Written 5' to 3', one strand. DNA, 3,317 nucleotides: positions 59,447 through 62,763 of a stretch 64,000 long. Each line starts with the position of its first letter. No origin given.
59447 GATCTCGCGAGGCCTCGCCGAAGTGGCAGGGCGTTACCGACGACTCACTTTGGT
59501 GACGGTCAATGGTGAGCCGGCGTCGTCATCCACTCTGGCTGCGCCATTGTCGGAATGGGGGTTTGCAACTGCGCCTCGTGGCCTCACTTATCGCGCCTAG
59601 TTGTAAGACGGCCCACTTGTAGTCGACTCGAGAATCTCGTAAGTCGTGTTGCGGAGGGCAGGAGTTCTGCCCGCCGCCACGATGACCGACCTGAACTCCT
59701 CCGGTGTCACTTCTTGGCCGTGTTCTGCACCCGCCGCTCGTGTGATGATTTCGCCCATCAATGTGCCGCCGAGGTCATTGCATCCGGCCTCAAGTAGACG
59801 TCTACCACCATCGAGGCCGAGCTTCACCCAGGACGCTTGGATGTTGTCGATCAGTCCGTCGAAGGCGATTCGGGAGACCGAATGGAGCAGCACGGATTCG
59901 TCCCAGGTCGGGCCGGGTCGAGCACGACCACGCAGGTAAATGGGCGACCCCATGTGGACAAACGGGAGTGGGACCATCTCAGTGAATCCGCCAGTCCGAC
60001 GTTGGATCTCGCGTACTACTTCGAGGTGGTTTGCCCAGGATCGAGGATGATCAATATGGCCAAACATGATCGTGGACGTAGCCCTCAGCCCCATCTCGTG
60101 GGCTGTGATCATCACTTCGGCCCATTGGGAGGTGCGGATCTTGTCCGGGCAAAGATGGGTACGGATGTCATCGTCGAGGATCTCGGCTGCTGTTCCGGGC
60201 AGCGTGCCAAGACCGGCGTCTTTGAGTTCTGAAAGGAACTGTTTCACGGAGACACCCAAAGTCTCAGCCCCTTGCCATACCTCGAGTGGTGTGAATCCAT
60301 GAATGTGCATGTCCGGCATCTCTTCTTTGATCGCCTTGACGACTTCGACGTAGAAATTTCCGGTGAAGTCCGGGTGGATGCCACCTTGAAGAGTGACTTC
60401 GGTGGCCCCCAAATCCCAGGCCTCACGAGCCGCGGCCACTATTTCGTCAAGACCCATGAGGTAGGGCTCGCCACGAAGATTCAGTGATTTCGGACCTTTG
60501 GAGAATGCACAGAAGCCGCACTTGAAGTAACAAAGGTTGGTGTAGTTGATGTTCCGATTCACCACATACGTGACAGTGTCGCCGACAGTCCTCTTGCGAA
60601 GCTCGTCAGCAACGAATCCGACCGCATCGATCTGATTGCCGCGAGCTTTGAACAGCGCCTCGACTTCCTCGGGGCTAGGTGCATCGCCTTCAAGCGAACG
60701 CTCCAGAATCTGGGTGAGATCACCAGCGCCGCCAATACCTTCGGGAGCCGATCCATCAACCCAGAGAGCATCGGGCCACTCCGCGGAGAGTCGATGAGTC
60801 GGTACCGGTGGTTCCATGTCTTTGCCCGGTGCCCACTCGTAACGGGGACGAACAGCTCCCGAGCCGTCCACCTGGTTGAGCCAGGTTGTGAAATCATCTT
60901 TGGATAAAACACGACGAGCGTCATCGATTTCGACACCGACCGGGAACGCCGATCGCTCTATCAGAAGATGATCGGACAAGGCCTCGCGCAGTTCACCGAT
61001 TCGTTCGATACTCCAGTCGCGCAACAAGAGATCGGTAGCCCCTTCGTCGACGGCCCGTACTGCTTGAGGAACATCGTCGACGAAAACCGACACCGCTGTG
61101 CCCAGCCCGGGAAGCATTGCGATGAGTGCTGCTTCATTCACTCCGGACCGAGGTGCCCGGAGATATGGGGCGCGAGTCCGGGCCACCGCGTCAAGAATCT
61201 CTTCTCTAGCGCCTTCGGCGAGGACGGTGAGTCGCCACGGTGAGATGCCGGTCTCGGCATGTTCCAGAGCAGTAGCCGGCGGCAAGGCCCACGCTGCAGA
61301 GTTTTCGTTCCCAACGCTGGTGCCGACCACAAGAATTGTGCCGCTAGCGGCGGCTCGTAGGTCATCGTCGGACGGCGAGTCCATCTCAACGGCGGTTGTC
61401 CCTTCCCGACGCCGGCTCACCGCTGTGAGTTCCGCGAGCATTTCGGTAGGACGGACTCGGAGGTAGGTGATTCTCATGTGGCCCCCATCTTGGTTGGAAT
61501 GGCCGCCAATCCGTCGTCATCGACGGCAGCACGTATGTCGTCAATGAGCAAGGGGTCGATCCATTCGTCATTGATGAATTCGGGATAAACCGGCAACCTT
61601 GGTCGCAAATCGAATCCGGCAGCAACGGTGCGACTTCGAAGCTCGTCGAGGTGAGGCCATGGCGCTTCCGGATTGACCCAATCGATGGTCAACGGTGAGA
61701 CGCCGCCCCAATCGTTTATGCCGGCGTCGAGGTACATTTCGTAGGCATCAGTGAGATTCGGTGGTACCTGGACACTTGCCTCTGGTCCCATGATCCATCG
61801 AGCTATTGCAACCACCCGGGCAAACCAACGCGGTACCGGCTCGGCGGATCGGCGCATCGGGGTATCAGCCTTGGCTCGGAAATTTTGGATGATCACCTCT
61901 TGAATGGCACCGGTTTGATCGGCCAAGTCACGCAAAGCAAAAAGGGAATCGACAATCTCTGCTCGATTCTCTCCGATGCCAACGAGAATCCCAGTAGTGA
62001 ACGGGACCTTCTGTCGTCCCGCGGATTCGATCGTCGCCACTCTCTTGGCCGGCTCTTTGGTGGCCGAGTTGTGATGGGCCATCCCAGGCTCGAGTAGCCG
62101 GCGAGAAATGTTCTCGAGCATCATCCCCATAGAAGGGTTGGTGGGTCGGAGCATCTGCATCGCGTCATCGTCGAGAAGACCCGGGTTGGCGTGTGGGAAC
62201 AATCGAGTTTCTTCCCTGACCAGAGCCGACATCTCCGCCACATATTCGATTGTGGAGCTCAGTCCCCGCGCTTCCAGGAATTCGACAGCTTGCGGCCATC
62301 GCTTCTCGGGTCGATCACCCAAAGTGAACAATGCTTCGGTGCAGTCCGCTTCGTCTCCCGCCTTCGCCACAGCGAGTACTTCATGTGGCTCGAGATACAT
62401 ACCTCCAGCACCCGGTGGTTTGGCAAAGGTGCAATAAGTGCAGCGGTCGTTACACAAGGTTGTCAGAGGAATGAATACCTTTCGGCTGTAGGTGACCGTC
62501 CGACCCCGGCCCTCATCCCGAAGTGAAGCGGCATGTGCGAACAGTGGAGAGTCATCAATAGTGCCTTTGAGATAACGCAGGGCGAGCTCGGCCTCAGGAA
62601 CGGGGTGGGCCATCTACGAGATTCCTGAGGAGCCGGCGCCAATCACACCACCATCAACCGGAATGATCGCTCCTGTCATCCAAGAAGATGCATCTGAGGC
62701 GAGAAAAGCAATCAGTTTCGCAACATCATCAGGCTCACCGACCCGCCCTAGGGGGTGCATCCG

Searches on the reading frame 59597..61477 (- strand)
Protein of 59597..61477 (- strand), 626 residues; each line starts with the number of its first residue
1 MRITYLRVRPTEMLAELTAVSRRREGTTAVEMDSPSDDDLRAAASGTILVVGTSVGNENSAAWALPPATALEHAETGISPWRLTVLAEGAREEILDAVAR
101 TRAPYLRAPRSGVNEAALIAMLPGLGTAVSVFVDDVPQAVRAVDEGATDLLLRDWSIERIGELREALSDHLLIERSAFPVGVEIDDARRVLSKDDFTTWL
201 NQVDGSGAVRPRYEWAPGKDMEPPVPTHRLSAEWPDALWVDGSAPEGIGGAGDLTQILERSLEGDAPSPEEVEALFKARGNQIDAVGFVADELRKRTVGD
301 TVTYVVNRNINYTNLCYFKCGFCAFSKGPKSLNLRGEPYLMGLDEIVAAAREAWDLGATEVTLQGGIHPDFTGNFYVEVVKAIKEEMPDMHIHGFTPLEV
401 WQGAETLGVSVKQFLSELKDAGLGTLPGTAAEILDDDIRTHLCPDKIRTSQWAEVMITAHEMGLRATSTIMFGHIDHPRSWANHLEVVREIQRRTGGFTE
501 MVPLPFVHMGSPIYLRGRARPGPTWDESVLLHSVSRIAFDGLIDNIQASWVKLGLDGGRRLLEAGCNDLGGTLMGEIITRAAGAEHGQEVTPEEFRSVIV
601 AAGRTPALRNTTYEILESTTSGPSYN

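Call 73: search_protein_families(library=pfam, proteins=[window:59597-61477:-], max_evalue=0.00001)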
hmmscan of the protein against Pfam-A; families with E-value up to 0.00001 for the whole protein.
window:59597-61477:- (626 aa): 2 families
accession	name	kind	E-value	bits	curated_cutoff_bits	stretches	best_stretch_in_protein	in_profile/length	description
PF04055.27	Radical_SAM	-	2.8e-16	60.6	29.5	1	310-478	1-156/166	Radical SAM superfamily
PF19288.4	CofH_C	-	6.1e-14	52.4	27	1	497-618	3-121/125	CofH/MqnC C-terminal region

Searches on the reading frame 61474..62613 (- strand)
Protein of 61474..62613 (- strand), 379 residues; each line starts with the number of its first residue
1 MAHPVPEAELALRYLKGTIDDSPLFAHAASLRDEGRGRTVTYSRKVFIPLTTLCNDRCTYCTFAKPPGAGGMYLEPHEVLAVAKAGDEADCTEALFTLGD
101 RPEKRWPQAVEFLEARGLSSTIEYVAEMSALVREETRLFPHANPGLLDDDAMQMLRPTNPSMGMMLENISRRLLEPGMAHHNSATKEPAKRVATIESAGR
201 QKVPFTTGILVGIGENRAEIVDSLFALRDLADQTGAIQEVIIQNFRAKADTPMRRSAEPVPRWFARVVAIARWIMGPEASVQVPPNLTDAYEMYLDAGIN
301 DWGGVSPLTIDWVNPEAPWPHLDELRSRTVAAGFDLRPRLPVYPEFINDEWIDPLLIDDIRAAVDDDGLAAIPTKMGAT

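Call 73: search_protein_families(library=pfam, proteins=[window:61474-62613:-], max_evalue=0.00001)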
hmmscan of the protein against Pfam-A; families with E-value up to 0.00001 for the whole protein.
window:61474-62613:- (379 aa): 1 family
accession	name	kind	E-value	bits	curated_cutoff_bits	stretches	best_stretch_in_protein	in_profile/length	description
PF04055.27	Radical_SAM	-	2.4e-14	54.3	29.5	1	48-224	1-163/166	Radical SAM superfamily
